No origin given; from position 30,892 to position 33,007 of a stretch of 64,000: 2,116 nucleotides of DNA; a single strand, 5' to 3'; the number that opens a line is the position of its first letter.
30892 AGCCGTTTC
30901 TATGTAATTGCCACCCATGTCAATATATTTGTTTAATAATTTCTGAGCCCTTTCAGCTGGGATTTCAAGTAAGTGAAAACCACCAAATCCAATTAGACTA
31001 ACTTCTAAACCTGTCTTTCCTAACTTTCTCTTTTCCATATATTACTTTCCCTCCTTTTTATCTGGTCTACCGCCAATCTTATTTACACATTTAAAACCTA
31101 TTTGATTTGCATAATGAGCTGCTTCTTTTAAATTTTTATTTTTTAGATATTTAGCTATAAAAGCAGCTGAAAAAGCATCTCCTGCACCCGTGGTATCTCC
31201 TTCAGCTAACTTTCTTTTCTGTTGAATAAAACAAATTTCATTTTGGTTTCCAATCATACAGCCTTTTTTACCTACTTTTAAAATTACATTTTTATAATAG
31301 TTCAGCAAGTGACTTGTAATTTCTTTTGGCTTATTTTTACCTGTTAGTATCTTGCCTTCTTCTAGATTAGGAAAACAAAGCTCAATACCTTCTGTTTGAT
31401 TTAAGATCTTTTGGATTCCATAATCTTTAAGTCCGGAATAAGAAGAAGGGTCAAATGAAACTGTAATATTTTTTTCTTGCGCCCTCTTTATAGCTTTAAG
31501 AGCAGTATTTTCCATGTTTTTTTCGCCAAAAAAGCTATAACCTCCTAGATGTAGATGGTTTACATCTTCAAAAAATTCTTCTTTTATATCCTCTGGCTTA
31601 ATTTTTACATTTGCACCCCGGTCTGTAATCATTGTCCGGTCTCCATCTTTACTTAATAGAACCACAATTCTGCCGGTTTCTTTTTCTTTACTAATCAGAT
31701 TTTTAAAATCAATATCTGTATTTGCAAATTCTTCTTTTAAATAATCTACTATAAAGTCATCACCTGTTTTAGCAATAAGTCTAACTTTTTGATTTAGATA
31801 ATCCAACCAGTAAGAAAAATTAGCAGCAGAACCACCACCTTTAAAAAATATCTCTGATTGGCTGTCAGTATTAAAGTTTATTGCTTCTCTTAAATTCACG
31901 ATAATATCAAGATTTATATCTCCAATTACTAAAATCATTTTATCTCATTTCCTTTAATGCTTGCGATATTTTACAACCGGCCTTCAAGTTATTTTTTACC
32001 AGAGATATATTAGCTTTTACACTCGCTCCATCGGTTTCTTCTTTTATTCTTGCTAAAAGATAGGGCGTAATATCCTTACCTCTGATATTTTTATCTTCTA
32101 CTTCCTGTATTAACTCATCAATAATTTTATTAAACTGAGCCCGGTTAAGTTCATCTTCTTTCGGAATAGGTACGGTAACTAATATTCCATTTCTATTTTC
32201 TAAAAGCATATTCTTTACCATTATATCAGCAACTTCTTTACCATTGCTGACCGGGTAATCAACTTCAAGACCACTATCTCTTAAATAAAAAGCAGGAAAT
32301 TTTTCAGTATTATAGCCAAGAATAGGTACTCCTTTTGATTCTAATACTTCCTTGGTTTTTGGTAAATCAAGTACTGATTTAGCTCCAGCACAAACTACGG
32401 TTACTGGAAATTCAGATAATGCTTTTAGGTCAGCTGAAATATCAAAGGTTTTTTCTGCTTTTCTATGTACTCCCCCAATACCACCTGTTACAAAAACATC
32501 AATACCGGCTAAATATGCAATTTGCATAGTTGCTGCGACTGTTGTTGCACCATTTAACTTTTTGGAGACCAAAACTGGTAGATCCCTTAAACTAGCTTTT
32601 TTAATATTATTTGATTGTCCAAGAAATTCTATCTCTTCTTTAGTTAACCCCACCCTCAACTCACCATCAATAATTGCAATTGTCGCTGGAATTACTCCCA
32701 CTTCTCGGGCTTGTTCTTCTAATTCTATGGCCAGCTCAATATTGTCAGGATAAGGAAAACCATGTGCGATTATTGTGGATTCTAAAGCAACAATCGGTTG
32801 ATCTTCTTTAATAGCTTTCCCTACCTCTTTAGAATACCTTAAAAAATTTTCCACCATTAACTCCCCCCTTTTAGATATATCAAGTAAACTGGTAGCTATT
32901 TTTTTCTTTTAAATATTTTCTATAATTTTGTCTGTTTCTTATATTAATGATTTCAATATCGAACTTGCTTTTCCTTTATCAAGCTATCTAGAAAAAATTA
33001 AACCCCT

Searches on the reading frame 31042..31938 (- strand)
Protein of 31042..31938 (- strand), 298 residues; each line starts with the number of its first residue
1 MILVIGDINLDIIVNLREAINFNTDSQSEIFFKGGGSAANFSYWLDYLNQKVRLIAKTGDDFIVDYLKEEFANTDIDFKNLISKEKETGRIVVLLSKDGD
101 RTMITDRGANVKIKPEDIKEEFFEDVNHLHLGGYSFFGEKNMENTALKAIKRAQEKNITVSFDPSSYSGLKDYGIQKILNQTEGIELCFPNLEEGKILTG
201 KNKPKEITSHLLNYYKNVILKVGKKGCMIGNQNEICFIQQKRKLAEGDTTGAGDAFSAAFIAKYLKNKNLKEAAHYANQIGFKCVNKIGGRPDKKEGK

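Call 13: search_protein_families(library=ncbifam, proteins=[window:31042-31938:-], max_evalue=1e-15)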
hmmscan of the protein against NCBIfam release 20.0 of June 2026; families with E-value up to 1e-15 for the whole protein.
window:31042-31938:- (298 aa): 8 families
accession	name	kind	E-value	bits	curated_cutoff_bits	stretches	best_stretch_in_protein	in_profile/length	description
TIGR02152.1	D_ribokin_bact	equivalog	1.8e-31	109.6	299.65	1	2-290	1-286/298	ribokinase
NF053626.1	RibKinHalex1628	equivalog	2.8e-31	109.1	330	1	2-291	4-279/293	ATP-dependent ribose-1-phosphate kinase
TIGR04382.1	myo_inos_iolC_N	equivalog_domain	8.3e-28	97.5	300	1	35-288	34-293/309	5-dehydro-2-deoxygluconokinase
NF041134.1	R1P_kin_Thcocales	equivalog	1.8e-22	80.1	500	1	2-291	3-269/291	ADP-dependent ribose-1-phosphate kinase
NF008353.0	PRK11142.1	equivalog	7.2e-22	78.3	341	1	2-290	5-289/307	ribokinase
NF049991.1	TagKinase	equivalog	1.8e-20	73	420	1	3-289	11-300/321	tagatose kinase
NF006957.1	PRK09434.1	equivalog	6.7e-20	71.8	450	1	25-280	17-276/302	fructokinase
NF040938.1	KDG_KDGal_kin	equivalog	8.9e-20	71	400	1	36-278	31-277/305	bifunctional 2-dehydro-3-deoxygluconokinase/2-dehydro-3-deoxygalactonokinase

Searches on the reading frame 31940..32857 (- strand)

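Call 13: search_protein_families(library=ncbifam, proteins=[window:31940-32857:-], max_evalue=1e-15)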
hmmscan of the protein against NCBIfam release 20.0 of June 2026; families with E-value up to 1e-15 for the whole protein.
window:31940-32857:- (305 aa): 0 families

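Call 21: search_protein_families(library=ncbifam, proteins=[window:31940-32857:-], max_evalue=0.001)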
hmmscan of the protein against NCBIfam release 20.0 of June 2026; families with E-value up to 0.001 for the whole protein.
window:31940-32857:- (305 aa): 0 families

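Call 22: search_protein_families(library=pfam, proteins=[window:31940-32857:-], max_evalue=0.001)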
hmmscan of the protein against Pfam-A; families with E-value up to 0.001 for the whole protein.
window:31940-32857:- (305 aa): 1 family
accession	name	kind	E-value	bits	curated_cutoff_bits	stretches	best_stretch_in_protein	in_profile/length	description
PF04227.17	Indigoidine_A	-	2.7e-121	404.8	25.2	1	11-299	1-290/291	Indigoidine synthase A like protein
